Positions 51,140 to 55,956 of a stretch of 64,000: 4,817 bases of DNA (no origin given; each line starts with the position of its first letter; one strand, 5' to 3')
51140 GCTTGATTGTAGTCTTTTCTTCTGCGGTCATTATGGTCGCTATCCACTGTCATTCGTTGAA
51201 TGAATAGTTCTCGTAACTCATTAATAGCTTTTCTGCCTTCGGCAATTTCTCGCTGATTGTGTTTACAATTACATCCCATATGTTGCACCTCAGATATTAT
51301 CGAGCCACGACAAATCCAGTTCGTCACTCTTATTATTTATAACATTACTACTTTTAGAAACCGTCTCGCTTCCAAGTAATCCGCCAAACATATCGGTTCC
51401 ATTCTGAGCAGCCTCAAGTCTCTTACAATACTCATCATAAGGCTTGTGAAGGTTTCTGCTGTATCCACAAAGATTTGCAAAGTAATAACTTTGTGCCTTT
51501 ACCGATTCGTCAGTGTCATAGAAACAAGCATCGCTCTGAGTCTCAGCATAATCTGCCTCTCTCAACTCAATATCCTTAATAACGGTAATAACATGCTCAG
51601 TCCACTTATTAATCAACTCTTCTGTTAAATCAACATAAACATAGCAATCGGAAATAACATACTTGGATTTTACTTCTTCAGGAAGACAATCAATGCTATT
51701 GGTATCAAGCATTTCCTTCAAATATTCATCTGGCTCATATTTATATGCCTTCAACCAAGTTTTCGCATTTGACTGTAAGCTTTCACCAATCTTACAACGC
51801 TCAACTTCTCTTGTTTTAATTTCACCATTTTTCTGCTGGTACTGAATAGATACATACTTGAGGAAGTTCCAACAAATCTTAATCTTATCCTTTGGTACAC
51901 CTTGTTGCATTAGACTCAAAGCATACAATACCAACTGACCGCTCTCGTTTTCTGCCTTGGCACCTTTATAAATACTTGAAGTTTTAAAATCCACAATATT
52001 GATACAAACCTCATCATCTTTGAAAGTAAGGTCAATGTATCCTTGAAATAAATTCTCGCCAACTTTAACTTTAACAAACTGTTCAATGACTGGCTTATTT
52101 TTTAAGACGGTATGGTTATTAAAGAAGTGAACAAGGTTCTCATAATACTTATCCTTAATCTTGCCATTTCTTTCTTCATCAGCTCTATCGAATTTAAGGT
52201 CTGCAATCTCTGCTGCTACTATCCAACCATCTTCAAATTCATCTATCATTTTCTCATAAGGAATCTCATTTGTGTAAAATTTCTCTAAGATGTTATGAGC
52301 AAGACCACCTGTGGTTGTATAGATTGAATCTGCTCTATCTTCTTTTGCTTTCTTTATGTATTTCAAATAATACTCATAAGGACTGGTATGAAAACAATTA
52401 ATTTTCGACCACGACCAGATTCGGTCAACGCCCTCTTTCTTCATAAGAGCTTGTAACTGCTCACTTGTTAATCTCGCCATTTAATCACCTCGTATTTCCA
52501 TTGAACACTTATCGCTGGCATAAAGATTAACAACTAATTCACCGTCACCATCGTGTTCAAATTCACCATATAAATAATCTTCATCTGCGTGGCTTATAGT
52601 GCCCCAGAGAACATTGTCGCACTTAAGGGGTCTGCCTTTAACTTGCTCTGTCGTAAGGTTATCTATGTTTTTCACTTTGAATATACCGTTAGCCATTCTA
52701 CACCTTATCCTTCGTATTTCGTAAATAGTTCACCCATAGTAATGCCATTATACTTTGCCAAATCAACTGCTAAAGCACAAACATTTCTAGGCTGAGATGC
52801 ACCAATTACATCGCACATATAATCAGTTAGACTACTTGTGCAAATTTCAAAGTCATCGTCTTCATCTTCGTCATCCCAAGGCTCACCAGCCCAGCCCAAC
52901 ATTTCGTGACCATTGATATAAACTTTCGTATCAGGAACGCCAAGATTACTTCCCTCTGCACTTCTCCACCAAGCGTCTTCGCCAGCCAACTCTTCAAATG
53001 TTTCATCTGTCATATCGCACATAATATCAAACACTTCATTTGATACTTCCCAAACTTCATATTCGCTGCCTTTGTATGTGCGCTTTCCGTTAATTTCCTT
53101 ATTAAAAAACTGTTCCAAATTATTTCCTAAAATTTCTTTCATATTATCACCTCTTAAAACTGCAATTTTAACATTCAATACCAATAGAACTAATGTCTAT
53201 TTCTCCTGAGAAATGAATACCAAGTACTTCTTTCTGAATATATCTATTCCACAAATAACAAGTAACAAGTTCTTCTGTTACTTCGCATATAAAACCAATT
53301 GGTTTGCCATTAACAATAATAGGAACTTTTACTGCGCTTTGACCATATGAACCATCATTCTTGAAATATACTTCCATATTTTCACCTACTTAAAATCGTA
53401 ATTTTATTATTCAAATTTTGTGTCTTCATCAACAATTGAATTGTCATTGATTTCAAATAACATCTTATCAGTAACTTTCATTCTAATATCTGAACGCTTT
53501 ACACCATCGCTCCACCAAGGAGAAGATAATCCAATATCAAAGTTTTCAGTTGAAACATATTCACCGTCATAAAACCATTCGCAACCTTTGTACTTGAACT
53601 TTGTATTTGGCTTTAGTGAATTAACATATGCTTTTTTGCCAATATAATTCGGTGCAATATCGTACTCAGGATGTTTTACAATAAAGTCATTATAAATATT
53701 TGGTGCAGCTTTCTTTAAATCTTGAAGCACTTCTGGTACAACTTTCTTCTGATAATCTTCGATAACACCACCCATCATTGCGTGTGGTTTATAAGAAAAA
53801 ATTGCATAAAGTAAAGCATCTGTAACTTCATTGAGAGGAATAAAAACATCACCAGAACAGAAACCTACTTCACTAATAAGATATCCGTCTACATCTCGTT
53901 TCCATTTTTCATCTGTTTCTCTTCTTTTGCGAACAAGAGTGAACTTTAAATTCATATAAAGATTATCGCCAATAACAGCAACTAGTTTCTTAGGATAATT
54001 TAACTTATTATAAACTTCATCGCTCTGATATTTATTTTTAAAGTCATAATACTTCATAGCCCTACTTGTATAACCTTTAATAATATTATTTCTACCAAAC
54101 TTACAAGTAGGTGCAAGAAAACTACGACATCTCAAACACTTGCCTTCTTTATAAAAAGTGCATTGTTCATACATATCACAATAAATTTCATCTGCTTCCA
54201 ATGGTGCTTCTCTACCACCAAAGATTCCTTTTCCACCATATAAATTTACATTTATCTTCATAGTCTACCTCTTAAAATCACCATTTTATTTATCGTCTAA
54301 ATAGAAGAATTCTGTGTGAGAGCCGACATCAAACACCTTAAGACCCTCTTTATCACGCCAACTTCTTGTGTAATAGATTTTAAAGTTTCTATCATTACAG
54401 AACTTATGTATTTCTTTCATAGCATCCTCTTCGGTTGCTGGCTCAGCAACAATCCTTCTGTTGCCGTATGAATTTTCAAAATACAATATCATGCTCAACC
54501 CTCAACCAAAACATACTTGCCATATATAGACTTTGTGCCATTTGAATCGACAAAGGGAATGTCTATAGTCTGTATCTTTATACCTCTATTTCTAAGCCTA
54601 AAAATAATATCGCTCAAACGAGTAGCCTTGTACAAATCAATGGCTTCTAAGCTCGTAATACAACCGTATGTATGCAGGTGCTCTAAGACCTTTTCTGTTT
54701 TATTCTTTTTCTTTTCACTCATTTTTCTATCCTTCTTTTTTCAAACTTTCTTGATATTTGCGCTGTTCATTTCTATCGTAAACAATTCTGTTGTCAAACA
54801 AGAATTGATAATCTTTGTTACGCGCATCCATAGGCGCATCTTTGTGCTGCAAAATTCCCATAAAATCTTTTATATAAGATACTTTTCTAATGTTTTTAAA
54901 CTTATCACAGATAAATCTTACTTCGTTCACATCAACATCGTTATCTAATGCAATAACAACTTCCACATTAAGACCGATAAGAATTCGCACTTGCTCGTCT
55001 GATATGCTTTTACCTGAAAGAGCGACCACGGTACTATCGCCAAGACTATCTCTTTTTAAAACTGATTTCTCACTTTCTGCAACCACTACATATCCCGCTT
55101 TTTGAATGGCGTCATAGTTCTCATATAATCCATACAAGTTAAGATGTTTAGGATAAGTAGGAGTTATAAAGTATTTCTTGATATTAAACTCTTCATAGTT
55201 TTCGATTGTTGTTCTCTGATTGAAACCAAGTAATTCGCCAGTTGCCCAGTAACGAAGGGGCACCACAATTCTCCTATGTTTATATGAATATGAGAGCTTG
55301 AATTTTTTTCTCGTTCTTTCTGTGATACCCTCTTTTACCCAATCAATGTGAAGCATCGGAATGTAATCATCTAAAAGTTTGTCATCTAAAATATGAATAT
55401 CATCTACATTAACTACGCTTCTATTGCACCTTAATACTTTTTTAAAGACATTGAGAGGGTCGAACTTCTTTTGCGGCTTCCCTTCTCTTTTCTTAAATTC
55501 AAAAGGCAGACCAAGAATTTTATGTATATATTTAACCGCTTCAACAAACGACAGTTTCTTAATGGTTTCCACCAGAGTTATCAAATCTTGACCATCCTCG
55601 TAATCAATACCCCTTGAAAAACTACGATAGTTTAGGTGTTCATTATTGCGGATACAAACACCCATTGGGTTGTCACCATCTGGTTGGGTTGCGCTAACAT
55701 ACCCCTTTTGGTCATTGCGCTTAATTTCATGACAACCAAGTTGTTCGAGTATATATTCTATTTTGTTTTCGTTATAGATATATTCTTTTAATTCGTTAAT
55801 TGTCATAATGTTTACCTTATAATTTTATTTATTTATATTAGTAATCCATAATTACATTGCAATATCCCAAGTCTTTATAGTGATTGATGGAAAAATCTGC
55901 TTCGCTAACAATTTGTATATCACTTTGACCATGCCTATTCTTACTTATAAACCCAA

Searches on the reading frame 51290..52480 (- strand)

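Call 35: search_protein_families(library=phrogs, proteins=[window:51290-52480:-], max_evalue=0.00001)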
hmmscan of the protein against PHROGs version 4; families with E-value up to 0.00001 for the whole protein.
window:51290-52480:- (396 aa): 3 families
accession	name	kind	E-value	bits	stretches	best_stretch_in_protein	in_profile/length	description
phrog_1218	-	DNA, RNA and nucleotide metabolism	3.7e-47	162.3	1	13-350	1-335/364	exonuclease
phrog_69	-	DNA, RNA and nucleotide metabolism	2.3e-16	60.9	1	13-203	81-259/501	exonuclease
phrog_8097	-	DNA, RNA and nucleotide metabolism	8.5e-06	25.7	0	22-303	3-250/598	exonuclease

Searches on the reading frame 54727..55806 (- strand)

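Call 35: search_protein_families(library=phrogs, proteins=[window:54727-55806:-], max_evalue=0.00001)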
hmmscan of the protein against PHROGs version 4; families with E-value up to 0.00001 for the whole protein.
window:54727-55806:- (359 aa): 2 families
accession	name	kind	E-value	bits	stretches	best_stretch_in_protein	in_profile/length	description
phrog_47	-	DNA, RNA and nucleotide metabolism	3.3e-28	99.7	1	10-315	25-307/947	DNA primase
phrog_6444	-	DNA, RNA and nucleotide metabolism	2.4e-10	40.8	1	177-290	201-312/577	DNA primase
